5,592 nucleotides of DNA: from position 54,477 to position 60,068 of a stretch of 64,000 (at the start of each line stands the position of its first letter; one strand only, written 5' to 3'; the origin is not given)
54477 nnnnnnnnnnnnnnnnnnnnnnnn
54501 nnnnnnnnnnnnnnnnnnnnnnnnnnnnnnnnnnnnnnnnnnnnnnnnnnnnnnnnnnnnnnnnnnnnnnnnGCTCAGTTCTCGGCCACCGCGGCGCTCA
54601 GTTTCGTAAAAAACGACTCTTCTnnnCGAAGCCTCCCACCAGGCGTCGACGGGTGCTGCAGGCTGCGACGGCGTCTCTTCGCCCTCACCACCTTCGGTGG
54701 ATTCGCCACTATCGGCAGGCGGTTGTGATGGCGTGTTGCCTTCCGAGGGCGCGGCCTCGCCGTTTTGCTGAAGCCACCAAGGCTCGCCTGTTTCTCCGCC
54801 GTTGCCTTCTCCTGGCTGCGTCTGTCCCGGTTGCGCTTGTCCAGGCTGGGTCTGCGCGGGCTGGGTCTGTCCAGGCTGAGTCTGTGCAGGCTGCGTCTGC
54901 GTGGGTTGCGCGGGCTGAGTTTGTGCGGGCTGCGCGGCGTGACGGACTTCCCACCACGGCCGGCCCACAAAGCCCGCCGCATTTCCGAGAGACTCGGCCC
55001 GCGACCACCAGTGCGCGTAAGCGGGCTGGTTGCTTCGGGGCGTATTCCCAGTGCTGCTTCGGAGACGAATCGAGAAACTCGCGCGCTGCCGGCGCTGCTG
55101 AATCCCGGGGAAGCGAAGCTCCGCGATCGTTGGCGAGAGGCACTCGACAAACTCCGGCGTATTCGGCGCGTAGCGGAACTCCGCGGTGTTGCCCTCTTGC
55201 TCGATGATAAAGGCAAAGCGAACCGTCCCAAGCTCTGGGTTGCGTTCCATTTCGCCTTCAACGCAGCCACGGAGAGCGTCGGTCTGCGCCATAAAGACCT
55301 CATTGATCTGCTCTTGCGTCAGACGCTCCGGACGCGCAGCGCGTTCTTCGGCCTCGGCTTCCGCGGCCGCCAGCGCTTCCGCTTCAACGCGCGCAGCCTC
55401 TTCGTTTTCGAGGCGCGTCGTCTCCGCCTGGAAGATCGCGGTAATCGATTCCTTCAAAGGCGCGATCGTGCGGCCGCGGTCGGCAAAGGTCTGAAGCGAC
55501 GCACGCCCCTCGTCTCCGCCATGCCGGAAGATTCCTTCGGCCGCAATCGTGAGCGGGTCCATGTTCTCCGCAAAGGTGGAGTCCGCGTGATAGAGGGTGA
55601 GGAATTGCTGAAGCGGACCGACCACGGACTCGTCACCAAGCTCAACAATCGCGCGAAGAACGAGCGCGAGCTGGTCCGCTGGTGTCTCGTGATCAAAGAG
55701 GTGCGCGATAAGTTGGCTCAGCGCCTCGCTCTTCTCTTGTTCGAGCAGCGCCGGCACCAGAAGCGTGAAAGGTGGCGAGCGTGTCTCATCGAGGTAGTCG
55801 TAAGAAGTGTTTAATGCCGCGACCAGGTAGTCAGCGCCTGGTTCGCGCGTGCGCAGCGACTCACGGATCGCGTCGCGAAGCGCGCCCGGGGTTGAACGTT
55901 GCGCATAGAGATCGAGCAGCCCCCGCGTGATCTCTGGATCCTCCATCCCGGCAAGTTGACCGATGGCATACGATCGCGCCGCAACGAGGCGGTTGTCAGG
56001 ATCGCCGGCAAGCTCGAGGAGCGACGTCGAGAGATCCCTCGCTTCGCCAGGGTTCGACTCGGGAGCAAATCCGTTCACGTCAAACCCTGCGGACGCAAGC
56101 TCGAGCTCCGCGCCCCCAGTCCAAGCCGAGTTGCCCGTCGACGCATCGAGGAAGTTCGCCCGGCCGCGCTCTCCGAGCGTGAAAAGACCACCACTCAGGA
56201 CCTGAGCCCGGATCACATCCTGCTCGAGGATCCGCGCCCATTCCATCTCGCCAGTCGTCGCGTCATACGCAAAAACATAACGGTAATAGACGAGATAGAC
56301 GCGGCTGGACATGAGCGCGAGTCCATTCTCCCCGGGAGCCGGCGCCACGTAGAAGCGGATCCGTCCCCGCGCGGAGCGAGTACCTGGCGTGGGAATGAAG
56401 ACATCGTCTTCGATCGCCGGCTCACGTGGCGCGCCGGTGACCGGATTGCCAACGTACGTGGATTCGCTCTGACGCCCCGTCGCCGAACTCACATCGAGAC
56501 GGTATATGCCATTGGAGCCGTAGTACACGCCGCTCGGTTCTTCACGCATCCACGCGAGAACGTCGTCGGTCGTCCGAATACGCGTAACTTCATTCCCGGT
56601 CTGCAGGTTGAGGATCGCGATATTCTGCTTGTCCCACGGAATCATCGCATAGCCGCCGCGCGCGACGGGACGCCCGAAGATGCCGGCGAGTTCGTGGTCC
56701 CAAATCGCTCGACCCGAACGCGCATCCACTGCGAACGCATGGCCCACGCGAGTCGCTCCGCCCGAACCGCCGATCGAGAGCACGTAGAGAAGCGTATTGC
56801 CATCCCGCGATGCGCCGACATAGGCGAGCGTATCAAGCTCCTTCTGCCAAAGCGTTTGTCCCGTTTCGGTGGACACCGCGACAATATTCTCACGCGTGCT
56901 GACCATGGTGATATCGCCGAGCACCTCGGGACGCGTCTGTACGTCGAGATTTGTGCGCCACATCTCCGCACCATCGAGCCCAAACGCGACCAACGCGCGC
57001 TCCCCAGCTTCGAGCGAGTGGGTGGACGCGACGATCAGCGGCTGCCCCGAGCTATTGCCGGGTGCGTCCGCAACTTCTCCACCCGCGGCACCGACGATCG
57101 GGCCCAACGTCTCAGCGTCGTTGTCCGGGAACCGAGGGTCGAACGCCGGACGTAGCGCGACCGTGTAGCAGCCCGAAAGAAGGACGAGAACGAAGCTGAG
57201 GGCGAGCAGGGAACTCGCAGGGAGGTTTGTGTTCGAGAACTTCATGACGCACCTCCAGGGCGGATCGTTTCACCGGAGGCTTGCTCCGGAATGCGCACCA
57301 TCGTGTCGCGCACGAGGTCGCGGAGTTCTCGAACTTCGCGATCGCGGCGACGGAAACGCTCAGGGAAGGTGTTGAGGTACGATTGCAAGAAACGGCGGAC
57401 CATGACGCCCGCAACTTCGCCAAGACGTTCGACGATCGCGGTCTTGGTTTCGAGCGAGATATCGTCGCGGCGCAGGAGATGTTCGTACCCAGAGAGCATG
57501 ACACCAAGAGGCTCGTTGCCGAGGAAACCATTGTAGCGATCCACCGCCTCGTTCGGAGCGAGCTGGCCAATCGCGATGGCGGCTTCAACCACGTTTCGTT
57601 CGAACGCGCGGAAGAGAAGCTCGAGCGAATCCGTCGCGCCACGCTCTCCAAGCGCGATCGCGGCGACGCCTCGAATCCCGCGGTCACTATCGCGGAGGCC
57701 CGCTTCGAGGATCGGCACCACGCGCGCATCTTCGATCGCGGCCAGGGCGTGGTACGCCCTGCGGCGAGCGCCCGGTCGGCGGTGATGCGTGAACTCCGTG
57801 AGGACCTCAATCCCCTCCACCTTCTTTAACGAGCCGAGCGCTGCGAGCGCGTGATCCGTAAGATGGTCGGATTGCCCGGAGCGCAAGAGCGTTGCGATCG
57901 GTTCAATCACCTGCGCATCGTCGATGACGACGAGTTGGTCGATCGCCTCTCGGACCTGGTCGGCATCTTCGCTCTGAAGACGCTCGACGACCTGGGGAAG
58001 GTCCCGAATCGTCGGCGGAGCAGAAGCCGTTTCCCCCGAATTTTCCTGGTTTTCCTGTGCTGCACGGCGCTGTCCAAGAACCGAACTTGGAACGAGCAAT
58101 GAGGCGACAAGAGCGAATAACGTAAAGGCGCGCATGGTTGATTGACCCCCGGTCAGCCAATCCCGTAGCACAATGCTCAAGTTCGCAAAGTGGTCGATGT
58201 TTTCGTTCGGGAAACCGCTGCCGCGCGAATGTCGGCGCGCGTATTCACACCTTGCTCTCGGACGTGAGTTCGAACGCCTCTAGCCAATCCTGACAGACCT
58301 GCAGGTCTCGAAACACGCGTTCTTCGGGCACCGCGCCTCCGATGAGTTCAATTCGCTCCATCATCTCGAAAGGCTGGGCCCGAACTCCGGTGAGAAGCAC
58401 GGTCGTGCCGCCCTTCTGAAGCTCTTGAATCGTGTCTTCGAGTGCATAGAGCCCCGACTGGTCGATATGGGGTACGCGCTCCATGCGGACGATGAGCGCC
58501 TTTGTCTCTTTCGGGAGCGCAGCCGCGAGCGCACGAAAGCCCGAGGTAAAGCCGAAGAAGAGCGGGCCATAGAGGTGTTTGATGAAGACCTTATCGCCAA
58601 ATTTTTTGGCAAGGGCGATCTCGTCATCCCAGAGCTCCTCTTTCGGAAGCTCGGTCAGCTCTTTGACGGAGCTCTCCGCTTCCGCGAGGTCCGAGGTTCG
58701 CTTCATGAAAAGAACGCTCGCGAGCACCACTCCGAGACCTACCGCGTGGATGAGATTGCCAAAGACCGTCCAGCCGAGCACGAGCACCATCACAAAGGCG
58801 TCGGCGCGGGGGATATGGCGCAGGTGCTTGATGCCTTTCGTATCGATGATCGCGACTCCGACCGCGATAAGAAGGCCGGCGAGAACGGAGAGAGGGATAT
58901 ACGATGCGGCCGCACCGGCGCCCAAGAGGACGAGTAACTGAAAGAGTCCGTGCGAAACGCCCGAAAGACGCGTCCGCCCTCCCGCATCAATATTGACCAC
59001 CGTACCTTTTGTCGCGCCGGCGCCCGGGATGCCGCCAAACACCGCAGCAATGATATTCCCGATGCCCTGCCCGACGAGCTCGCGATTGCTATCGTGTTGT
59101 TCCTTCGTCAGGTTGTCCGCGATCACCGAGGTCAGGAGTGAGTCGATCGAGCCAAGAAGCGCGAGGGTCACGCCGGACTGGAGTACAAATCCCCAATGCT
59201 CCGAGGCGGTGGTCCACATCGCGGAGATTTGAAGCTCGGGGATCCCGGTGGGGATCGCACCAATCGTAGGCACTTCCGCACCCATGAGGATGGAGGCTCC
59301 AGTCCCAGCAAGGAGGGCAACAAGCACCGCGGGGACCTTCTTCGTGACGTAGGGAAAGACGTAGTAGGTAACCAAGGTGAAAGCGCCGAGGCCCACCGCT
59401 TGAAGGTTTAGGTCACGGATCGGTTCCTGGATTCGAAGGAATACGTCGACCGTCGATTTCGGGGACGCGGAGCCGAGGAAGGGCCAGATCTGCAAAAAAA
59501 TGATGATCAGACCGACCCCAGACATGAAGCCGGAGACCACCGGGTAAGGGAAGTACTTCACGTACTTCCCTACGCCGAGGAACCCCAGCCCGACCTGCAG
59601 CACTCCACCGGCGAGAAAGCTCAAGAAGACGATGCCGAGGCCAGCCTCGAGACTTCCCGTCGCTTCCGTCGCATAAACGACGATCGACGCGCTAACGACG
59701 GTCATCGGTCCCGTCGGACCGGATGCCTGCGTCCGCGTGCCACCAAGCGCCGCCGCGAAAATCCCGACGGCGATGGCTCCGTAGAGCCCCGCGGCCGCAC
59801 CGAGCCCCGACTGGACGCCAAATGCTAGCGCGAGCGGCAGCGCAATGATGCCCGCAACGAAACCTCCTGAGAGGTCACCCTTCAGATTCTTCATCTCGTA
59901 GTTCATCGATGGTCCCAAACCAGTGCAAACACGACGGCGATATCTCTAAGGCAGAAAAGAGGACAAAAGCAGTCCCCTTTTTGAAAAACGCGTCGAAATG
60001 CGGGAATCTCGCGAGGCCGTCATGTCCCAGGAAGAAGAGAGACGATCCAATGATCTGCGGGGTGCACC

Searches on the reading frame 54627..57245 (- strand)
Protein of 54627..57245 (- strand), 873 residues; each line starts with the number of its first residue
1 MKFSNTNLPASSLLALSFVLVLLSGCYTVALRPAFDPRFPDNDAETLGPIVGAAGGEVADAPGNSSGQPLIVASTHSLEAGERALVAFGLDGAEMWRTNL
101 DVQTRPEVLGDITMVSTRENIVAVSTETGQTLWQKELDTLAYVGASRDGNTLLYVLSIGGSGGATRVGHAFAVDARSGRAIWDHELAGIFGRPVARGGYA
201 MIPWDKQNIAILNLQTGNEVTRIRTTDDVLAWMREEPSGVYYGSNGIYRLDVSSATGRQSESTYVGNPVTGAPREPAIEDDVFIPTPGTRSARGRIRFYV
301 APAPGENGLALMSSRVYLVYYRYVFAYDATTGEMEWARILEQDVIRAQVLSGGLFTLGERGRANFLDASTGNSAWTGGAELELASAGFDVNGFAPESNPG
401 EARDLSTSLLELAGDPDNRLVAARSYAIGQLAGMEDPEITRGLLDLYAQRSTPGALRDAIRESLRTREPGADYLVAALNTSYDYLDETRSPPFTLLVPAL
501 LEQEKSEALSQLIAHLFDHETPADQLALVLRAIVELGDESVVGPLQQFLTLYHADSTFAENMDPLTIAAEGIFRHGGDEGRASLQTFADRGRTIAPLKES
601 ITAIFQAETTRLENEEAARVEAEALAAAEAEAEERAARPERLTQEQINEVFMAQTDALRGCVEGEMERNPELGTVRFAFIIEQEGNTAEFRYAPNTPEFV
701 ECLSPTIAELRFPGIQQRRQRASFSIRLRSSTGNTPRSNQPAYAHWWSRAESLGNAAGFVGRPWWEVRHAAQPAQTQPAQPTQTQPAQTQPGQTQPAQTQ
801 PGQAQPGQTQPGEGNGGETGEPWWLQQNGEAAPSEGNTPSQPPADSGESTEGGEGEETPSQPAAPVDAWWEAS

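Call 79: search_protein_families(library=pfam, proteins=[window:54627-57245:-], max_evalue=0.001)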
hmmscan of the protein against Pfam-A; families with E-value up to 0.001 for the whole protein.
window:54627-57245:- (873 aa): 2 families
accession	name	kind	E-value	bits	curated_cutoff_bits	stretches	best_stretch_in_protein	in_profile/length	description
PF13360.13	PQQ_2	-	1.5e-16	61.2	27.6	2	80-221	40-193/233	Outer membrane protein assembly factor BamB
PF13570.13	Beta-prop_ACSF4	-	0.00036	20.5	133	0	111-230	105-217/329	Beta-alanine-activating enzyme, beta-propeller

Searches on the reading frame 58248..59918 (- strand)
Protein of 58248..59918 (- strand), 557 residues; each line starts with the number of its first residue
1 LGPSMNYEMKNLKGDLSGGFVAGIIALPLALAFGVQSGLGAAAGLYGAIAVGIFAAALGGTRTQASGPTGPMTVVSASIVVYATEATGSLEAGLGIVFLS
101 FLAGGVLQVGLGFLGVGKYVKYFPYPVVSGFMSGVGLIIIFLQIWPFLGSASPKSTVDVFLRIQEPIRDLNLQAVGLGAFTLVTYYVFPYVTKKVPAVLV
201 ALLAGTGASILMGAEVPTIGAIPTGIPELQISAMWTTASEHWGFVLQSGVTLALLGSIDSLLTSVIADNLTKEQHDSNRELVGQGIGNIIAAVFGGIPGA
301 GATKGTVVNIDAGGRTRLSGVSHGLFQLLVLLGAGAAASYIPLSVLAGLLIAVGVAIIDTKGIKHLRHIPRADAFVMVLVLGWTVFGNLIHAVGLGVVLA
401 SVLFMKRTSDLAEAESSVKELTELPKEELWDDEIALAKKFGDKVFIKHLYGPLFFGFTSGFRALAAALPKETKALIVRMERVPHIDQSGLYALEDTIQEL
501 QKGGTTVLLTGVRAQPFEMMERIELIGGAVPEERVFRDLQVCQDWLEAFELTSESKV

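Call 79: search_protein_families(library=pfam, proteins=[window:58248-59918:-], max_evalue=0.001)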
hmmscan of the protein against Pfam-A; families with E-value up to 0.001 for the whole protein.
window:58248-59918:- (557 aa): 2 families
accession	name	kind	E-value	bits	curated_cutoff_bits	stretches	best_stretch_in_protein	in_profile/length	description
PF00916.26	Sulfate_transp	-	3.6e-77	260.1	23.2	1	12-379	1-379/380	Sulfate permease family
PF01740.26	STAS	-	3.4e-11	43.3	22.6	1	442-525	8-93/106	STAS domain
